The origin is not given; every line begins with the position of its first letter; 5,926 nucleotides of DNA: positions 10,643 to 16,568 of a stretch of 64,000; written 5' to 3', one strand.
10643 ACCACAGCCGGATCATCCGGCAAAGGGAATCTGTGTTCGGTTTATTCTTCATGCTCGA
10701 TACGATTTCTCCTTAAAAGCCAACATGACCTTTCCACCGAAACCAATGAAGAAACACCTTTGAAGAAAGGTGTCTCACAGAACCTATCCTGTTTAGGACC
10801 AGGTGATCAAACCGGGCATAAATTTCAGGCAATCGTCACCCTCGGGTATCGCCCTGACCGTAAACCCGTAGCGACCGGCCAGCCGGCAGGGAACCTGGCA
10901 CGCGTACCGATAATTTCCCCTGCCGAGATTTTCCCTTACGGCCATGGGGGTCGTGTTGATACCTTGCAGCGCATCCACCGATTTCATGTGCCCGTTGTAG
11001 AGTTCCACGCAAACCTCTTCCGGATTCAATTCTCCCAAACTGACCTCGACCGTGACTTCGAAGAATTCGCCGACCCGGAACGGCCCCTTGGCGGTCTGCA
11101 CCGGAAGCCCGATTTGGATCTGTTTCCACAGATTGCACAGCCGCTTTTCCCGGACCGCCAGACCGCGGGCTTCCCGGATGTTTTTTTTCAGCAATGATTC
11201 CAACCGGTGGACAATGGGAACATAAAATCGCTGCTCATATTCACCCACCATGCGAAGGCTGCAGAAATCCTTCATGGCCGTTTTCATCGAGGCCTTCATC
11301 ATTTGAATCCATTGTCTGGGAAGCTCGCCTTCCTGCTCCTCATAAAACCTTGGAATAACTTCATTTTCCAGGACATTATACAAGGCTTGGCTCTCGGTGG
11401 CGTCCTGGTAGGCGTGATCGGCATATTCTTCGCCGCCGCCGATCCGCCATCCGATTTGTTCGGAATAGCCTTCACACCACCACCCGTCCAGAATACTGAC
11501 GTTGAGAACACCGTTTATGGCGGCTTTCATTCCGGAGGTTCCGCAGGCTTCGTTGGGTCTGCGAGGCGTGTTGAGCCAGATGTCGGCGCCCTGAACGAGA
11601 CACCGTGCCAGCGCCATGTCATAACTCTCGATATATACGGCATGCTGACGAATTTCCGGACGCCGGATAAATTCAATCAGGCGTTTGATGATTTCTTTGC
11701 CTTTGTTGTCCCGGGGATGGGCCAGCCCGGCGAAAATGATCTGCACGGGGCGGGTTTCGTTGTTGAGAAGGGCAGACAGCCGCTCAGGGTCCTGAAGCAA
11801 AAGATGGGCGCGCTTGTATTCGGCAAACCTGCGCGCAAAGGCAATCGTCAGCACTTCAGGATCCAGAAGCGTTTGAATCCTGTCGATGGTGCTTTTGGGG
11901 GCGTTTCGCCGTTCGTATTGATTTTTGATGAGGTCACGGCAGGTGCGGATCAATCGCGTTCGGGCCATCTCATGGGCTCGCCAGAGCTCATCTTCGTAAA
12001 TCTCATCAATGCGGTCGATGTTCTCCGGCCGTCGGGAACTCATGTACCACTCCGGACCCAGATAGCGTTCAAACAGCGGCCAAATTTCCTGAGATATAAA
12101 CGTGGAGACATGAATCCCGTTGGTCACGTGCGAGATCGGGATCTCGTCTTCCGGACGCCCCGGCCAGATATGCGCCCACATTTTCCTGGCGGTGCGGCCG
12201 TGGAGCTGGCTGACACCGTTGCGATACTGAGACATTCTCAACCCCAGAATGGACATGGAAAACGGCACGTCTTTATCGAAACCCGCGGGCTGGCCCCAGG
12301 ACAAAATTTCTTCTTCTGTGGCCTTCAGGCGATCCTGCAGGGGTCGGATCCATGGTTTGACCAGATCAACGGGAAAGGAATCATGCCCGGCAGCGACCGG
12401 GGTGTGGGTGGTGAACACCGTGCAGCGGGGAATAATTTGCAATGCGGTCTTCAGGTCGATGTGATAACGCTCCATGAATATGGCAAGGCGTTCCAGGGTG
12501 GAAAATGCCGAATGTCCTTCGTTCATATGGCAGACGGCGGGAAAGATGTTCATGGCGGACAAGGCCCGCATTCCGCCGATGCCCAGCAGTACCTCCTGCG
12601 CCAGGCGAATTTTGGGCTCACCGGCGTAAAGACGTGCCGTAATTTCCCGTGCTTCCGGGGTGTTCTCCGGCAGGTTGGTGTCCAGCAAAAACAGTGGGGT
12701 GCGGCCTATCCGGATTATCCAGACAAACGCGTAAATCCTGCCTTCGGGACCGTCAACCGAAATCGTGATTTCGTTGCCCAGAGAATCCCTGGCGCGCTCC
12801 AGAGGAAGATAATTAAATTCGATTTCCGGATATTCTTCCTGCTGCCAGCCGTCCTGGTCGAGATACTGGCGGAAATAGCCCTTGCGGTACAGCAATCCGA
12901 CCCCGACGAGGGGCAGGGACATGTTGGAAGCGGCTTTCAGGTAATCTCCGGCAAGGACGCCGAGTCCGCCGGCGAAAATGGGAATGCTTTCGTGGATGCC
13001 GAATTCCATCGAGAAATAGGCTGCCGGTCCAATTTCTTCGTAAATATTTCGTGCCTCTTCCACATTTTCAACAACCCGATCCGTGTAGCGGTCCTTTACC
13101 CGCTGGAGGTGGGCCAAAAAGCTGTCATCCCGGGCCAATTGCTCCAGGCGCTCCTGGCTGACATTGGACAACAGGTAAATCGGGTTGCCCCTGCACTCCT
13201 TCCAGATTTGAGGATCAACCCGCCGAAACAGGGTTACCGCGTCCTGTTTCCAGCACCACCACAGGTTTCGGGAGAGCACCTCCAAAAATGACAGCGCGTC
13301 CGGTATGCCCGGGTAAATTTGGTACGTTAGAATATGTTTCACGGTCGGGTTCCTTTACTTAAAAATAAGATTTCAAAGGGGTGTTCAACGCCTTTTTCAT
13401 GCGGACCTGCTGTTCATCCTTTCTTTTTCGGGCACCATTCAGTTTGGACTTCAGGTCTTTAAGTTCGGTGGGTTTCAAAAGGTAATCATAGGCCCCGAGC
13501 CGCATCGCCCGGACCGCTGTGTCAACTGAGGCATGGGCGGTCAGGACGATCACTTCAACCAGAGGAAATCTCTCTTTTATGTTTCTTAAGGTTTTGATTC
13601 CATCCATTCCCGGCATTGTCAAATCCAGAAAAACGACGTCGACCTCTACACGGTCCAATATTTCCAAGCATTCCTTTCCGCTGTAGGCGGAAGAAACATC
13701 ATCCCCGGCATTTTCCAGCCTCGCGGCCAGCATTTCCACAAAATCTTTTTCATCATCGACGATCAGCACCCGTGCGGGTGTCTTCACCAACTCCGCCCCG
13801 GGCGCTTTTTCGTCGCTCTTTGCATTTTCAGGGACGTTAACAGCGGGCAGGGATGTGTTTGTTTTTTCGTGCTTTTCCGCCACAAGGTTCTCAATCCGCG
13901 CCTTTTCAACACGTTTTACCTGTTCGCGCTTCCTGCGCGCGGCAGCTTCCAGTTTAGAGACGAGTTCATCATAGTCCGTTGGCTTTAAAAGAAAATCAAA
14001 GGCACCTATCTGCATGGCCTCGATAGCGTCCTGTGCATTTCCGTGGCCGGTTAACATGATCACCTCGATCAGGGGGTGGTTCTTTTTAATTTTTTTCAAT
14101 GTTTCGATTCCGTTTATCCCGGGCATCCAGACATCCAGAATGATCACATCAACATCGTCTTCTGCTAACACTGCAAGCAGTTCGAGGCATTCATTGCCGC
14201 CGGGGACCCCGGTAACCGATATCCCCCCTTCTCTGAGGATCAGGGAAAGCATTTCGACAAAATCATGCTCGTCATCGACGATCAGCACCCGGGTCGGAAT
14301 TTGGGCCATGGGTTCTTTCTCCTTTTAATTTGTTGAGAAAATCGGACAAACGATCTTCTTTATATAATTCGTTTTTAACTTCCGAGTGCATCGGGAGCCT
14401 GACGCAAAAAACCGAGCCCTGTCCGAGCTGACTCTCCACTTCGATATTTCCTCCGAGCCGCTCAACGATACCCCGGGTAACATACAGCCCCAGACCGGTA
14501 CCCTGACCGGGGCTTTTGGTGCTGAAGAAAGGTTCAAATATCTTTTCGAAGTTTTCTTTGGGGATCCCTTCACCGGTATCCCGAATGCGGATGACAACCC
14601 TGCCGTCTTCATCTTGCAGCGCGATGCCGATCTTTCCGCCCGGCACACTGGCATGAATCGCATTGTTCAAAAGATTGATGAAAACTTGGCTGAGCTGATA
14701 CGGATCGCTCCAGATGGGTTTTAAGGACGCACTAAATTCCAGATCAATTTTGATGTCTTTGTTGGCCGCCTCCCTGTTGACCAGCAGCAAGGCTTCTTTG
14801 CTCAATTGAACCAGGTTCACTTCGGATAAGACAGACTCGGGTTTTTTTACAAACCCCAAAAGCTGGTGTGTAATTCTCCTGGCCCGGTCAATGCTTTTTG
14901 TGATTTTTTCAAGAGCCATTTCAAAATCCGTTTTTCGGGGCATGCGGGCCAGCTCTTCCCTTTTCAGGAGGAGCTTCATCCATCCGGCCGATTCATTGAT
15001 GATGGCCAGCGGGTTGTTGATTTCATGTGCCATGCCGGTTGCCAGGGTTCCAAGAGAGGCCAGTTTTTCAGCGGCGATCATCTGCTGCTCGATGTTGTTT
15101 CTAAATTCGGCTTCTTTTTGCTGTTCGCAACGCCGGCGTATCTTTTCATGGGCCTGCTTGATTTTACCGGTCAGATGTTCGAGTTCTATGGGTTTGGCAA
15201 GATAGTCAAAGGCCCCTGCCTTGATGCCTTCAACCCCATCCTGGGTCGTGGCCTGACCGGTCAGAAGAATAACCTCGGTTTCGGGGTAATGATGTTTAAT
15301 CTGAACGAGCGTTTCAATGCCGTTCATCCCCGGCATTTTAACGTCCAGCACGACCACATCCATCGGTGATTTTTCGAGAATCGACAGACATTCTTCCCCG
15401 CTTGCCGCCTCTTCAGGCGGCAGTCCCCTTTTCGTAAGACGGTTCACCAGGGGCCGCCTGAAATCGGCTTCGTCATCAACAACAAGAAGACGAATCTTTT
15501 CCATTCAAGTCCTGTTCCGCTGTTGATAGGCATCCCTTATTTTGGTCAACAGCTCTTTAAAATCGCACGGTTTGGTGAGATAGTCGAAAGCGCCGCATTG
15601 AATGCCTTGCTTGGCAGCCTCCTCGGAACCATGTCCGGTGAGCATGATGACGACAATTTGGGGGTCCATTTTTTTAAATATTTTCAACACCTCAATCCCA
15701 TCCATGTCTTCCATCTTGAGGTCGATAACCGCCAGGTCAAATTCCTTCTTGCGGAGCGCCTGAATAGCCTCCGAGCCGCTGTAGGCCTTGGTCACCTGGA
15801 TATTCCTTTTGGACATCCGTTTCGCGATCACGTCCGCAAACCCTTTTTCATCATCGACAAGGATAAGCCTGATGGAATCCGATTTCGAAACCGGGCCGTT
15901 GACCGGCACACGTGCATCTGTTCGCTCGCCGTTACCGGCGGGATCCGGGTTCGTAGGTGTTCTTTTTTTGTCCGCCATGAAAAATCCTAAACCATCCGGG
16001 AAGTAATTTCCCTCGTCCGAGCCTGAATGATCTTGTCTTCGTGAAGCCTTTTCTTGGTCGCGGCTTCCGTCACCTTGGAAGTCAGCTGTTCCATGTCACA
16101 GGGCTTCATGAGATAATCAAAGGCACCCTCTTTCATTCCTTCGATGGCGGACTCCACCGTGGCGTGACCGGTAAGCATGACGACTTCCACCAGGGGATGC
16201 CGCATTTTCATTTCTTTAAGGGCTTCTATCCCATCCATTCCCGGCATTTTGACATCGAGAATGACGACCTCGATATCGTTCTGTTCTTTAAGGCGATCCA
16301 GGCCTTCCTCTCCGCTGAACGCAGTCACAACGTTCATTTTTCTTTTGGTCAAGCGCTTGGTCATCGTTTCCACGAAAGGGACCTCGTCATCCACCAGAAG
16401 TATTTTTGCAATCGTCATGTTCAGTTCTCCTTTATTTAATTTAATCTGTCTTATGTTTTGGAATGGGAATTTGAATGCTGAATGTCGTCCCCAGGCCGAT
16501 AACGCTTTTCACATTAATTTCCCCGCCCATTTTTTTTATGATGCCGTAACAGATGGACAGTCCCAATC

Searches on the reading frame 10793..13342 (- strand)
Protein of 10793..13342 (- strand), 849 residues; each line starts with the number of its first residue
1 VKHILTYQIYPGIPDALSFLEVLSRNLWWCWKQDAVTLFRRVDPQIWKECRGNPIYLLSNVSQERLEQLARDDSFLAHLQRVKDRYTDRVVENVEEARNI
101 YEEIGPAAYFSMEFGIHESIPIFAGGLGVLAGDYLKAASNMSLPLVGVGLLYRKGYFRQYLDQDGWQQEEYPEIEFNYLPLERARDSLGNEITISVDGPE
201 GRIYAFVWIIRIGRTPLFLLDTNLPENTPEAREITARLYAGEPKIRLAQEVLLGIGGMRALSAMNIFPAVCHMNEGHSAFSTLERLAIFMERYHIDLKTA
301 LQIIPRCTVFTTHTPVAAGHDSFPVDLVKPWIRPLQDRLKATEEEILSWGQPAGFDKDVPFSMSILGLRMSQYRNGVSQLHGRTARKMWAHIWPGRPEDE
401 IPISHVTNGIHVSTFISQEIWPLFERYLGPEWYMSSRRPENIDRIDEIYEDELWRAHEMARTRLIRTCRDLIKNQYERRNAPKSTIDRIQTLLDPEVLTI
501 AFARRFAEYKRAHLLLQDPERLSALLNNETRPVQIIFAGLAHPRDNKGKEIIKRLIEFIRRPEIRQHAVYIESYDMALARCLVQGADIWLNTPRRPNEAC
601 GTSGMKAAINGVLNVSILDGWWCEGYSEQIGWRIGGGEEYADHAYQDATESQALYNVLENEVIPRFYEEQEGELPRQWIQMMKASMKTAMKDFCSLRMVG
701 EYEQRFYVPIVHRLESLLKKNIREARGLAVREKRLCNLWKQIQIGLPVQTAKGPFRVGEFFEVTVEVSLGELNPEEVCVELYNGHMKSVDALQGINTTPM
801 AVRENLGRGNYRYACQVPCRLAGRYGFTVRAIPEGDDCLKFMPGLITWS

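Call 5: search_protein_families(library=pfam, proteins=[window:10793-13342:-])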
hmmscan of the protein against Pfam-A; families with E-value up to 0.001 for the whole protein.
window:10793-13342:- (849 aa): 2 families
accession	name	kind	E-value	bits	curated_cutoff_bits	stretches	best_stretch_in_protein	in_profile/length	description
PF11897.13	DUF3417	-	2.8e-31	108.6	25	1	13-120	1-109/109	Protein of unknown function (DUF3417)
PF00343.26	Phosphorylase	-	2.7e-30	105.8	27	2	270-621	219-580/713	Carbohydrate phosphorylase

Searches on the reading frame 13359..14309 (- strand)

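Call 6: search_protein_families(library=pfam, proteins=[window:13359-14309:-])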
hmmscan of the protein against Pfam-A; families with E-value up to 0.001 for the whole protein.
window:13359-14309:- (316 aa): 2 families
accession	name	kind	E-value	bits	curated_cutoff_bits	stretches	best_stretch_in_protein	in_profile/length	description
PF00072.30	Response_reg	-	5.7e-63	210.4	30.2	2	181-290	1-110/111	Response regulator receiver domain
PF05582.17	Peptidase_U57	-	0.00028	20.7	25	0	112-201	45-125/280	YabG peptidase U57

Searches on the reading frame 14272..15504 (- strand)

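Call 6: search_protein_families(library=pfam, proteins=[window:14272-15504:-])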
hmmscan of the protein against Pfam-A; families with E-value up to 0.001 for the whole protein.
window:14272-15504:- (410 aa): 6 families
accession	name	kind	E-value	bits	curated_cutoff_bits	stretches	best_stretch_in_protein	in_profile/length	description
PF02518.31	HATPase_c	-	3.6e-29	101.9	26.4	1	267-372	2-109/111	Histidine kinase-, DNA gyrase B-, and HSP90-like ATPase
PF00072.30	Response_reg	-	1.2e-28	100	30.2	1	7-115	2-110/111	Response regulator receiver domain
PF00512.31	HisKA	-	5.6e-08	33.1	26.9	1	151-221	2-63/66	His Kinase A (phospho-acceptor) domain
PF14501.12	HATPase_c_5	-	4.5e-07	30.1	22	1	269-359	4-91/102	GHKL domain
PF13581.12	HATPase_c_2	-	3.8e-05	24.1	27.4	1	279-350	40-112/127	Histidine kinase-like ATPase domain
PF13589.12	HATPase_c_3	-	0.00072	20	25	0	269-331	1-62/137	Histidine kinase-, DNA gyrase B-, and HSP90-like ATPase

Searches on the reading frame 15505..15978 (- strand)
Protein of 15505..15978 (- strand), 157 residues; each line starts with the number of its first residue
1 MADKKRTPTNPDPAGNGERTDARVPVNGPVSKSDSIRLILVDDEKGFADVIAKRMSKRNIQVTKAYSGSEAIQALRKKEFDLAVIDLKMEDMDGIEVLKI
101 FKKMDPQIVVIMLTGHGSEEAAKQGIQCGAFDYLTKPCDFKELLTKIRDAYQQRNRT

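Call 6: search_protein_families(library=pfam, proteins=[window:15505-15978:-])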
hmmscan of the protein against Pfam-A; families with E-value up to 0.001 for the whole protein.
window:15505-15978:- (157 aa): 2 families
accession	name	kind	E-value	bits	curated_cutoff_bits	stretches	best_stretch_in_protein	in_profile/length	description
PF00072.30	Response_reg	-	1.3e-29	103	30.2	1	39-148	2-111/111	Response regulator receiver domain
PF20161.5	VpsR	-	0.00011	22.4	23.7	1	50-147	22-120/121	VpsR domain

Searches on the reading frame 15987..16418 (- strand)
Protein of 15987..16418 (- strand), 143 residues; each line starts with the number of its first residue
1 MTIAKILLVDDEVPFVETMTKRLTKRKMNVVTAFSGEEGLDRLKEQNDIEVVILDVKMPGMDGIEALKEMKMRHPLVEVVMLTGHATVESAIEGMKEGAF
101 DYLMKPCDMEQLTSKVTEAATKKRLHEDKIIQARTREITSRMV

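Call 6: search_protein_families(library=pfam, proteins=[window:15987-16418:-])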
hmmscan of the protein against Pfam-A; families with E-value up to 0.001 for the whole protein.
window:15987-16418:- (143 aa): 1 family
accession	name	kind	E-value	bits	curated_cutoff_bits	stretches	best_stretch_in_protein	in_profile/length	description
PF00072.30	Response_reg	-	8.1e-30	103.7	30.2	1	6-116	1-110/111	Response regulator receiver domain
